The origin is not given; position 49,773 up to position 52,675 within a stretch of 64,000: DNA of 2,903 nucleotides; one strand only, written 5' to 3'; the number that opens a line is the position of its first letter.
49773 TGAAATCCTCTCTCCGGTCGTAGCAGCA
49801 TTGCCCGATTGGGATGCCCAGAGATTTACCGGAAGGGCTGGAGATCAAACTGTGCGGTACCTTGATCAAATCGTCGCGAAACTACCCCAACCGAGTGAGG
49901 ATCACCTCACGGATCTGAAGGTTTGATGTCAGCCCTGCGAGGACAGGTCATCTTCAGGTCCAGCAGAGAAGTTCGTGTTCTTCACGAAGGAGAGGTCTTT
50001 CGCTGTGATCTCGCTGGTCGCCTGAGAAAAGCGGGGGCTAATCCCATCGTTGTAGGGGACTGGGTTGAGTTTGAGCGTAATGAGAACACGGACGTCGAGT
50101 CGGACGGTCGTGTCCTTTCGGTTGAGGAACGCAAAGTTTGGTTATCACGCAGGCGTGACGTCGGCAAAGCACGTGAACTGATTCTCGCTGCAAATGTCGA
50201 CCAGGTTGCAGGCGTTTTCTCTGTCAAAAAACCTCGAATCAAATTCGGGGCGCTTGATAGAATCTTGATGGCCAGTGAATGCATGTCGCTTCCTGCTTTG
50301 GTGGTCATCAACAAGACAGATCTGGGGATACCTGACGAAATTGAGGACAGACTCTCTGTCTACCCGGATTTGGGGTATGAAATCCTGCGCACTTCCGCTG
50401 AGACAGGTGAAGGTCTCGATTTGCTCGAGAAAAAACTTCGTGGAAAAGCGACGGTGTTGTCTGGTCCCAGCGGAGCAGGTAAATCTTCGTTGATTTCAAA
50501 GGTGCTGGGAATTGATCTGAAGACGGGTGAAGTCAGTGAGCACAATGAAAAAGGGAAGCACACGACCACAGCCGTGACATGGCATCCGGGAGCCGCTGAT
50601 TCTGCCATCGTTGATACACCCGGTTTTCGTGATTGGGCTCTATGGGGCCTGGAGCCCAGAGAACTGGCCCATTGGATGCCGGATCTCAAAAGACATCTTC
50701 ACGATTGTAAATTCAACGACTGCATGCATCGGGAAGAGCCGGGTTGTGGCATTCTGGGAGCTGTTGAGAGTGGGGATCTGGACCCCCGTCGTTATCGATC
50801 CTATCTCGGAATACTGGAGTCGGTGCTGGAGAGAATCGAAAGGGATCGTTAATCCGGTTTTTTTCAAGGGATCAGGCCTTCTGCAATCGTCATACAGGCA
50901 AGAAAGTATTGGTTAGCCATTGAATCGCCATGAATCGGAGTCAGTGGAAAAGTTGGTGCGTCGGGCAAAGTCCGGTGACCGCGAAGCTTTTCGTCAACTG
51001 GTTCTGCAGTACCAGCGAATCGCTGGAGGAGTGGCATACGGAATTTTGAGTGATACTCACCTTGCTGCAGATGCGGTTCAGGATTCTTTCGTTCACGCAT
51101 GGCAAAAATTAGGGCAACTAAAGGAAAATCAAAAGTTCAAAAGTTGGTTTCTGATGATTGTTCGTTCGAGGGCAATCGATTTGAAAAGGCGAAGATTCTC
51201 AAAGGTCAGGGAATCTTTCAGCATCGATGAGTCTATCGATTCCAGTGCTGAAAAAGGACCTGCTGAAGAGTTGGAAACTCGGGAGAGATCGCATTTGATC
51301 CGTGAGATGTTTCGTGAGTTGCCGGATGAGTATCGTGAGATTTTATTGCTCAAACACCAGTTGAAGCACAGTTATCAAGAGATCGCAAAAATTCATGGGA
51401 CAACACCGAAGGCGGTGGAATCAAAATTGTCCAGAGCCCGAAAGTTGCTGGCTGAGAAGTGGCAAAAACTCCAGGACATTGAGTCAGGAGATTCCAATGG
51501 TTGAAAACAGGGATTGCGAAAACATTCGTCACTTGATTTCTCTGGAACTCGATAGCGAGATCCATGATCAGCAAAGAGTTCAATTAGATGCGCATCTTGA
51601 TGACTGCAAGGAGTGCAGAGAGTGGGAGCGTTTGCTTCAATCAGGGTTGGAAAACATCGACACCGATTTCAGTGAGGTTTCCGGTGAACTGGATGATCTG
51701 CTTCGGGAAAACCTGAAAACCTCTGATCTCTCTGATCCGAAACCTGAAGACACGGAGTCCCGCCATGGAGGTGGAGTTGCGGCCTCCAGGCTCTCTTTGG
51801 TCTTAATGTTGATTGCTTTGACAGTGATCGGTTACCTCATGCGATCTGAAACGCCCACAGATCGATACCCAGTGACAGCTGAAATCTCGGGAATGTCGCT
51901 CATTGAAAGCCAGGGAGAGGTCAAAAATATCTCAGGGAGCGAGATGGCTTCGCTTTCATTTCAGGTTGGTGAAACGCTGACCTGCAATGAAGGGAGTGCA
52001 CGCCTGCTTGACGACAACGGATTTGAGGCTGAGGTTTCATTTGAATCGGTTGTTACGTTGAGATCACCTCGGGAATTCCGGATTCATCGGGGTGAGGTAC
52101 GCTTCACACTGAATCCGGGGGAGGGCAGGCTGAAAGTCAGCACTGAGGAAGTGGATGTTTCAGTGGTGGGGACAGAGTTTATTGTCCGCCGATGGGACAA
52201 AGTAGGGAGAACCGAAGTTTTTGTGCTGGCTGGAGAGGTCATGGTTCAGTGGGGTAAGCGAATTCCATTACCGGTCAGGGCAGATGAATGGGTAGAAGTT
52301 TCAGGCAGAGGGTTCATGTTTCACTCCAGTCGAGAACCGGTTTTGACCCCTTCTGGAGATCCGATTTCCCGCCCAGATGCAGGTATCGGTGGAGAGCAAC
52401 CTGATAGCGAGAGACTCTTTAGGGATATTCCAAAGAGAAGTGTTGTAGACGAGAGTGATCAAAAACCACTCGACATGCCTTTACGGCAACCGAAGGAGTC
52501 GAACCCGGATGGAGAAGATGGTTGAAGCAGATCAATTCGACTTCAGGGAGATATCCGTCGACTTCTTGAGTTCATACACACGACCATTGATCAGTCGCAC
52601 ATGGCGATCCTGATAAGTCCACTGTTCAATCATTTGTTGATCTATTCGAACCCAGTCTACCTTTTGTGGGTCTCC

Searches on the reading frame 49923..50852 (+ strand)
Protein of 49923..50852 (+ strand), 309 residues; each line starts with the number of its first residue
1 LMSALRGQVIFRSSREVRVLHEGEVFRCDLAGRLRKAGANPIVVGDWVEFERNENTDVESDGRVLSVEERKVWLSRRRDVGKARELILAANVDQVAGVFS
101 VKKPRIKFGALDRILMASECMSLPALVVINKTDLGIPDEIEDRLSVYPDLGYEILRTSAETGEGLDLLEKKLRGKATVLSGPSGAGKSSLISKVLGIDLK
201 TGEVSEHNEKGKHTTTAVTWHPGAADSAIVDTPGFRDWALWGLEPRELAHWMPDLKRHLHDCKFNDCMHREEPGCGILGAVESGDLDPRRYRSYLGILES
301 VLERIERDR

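Call 34: search_protein_families(library=pfam, proteins=[window:49923-50852:+], max_evalue=0.0001)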
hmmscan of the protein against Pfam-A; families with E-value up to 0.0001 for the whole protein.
window:49923-50852:+ (309 aa): 3 families
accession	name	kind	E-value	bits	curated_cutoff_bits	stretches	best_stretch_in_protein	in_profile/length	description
PF03193.22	RsgA_GTPase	-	1.8e-45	155.3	30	1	67-241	1-174/174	RsgA GTPase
PF16745.11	RsgA_N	-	9.4e-08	32.1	27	1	18-56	13-50/54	RsgA N-terminal domain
PF01926.29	MMR_HSR1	-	3.4e-05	24.4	21.9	1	178-261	3-84/113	50S ribosome-binding GTPase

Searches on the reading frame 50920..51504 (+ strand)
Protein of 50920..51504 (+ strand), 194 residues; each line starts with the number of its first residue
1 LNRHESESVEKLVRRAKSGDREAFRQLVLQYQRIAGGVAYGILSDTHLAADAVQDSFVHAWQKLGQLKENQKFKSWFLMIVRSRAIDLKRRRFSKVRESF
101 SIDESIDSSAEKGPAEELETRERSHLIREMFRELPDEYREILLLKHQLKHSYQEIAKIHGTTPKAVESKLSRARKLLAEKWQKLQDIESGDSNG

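Call 34: search_protein_families(library=pfam, proteins=[window:50920-51504:+], max_evalue=0.0001)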
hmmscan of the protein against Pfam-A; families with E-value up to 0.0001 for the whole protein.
window:50920-51504:+ (194 aa): 2 families
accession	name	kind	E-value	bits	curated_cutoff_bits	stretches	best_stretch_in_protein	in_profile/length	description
PF08281.18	Sigma70_r4_2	-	2e-15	56.6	25.7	1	126-177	3-54/54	Sigma-70, region 4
PF04542.20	Sigma70_r2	-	1.6e-12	47.4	24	1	27-92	1-68/71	Sigma-70 region 2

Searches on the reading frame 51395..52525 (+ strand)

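Call 34: search_protein_families(library=pfam, proteins=[window:51395-52525:+], max_evalue=0.0001)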
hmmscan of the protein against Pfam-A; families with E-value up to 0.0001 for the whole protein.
window:51395-52525:+ (376 aa): 2 families
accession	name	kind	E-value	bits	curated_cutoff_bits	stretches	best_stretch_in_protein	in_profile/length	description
PF04773.18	FecR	-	1.6e-07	32.1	24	1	221-282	36-96/97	FecR protein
PF13490.11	zf-HC2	-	1e-05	25.9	22.2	1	41-75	1-35/35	Putative zinc-finger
